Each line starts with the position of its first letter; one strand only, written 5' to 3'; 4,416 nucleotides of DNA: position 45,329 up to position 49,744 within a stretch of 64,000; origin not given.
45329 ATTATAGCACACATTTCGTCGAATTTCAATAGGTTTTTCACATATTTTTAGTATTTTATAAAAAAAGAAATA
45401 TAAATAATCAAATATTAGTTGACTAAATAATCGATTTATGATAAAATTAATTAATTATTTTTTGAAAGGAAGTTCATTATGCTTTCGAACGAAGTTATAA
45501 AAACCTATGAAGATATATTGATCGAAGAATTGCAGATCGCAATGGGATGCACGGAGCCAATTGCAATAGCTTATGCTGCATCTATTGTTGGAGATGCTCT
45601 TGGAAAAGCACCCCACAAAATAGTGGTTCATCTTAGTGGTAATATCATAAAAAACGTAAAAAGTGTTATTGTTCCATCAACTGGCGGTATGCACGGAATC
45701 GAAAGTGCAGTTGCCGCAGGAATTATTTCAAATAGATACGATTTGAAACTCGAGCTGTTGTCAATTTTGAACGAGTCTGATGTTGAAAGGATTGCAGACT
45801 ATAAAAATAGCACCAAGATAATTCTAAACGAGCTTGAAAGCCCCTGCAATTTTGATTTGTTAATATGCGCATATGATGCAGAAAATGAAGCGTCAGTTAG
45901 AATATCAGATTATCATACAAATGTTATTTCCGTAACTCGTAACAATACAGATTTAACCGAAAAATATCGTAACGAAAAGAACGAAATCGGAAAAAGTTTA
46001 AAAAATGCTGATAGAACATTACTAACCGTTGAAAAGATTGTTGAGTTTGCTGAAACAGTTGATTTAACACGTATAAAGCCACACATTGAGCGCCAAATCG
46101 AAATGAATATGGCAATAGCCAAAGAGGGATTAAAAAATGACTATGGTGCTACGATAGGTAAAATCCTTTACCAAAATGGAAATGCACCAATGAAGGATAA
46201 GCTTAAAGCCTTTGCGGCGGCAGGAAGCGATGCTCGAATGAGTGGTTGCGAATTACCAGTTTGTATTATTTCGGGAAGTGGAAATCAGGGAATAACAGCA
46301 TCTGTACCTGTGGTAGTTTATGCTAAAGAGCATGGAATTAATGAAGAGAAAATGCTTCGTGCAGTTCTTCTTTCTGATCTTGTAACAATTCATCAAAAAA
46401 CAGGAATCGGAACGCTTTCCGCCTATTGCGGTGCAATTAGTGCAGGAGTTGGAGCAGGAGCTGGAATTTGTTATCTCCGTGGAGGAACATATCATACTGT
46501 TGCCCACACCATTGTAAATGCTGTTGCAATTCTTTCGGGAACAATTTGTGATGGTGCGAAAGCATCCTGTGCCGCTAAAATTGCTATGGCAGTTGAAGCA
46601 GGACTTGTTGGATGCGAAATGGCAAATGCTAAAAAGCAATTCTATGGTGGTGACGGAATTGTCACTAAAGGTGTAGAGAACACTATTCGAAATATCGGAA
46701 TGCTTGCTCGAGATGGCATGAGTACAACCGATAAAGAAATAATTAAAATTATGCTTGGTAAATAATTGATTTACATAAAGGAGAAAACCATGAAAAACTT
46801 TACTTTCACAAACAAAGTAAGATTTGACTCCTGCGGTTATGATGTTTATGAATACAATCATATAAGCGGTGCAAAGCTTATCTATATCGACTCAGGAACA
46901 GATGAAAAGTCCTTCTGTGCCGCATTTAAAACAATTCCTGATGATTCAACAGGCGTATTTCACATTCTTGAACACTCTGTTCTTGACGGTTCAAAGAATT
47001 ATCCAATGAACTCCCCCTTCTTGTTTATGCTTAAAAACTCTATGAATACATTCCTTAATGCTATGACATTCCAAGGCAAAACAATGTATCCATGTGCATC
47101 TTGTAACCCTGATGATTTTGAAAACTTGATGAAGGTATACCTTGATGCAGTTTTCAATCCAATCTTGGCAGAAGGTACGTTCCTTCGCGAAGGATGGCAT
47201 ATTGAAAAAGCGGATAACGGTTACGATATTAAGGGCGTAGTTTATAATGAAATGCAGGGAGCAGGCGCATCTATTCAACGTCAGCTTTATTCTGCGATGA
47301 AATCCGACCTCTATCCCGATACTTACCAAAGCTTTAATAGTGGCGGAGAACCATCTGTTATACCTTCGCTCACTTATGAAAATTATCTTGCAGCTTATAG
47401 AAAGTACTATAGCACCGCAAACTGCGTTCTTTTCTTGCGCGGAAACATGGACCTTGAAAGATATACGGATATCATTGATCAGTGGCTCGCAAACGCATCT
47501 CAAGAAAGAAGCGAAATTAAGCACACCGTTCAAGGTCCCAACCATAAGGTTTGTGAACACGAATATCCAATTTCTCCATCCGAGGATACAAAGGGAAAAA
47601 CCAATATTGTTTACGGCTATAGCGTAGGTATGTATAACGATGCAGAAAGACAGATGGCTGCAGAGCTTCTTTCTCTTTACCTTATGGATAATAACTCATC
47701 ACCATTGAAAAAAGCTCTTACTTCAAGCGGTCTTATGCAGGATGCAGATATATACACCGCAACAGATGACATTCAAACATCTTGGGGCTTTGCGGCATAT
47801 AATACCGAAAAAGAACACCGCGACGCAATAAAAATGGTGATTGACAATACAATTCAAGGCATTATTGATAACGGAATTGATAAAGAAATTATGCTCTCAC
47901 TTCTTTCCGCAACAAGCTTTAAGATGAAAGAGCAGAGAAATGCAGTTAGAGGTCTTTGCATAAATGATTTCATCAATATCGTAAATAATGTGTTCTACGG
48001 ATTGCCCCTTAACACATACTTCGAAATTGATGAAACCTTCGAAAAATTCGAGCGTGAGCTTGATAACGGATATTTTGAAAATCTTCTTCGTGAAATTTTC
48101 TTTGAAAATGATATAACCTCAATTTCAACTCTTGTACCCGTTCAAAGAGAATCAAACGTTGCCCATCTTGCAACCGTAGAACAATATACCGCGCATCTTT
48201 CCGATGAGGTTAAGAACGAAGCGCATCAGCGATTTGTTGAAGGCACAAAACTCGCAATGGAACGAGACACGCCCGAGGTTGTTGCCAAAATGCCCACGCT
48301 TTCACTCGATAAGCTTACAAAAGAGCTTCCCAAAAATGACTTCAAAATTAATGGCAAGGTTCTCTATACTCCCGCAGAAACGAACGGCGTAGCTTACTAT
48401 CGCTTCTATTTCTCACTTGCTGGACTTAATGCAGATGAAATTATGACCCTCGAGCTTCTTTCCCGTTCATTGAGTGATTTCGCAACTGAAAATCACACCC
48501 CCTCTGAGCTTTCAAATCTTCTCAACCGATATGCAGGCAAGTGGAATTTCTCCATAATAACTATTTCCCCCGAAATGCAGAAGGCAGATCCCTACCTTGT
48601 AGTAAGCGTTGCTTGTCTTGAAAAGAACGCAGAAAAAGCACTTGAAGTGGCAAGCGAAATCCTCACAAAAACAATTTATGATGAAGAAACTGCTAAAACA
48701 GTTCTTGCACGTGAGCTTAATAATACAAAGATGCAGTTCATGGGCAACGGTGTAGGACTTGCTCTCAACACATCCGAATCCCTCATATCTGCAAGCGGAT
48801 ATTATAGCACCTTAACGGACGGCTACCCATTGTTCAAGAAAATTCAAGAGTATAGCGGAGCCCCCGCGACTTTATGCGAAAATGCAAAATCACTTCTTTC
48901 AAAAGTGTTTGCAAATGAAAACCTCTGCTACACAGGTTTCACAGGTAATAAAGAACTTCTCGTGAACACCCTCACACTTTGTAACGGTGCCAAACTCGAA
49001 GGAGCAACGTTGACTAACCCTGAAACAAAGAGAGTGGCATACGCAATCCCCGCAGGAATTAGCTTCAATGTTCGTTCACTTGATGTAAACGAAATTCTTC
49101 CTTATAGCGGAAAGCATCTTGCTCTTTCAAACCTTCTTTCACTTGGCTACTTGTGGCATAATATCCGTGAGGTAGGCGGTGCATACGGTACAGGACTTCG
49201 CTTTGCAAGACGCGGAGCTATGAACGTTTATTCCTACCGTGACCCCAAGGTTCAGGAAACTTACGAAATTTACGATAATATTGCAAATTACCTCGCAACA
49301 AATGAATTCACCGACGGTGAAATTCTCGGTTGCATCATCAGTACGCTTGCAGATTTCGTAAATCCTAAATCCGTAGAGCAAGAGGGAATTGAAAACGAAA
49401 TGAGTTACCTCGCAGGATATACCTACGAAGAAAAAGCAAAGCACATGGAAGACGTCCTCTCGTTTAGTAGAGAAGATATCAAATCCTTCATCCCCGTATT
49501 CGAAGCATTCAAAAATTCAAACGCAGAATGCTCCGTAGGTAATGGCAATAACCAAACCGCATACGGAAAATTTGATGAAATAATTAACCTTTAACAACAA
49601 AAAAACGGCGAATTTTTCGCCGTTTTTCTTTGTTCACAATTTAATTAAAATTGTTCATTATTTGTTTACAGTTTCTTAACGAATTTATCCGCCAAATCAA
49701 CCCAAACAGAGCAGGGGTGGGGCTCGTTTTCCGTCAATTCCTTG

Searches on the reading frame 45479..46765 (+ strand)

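Call 6: search_protein_families(library=pfam, proteins=[window:45479-46765:+], max_evalue=0.001)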
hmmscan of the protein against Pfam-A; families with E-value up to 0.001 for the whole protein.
window:45479-46765:+ (428 aa): 1 family
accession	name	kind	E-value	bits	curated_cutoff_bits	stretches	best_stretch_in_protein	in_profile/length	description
PF03313.21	SDH_alpha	-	4.7e-61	207.2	26.4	1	164-423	22-260/260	Serine dehydratase alpha chain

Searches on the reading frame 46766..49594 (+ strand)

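Call 6: search_protein_families(library=pfam, proteins=[window:46766-49594:+], max_evalue=0.001)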
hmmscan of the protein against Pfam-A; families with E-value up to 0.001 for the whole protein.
window:46766-49594:+ (942 aa): 4 families
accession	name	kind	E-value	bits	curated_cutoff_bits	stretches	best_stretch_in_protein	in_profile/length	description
PF08367.16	M16C_assoc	-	1.5e-30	106.6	25.3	1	469-694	17-250/252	Peptidase M16C associated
PF22516.1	PreP_C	-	1.2e-27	97.1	27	1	780-925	26-171/173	PreP C-terminal domain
PF05193.26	Peptidase_M16_C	-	6.5e-21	75.5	23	1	201-375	1-173/181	Peptidase M16 inactive domain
PF00675.25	Peptidase_M16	-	1.7e-08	34.9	22.3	1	58-141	27-107/149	Insulinase (Peptidase family M16)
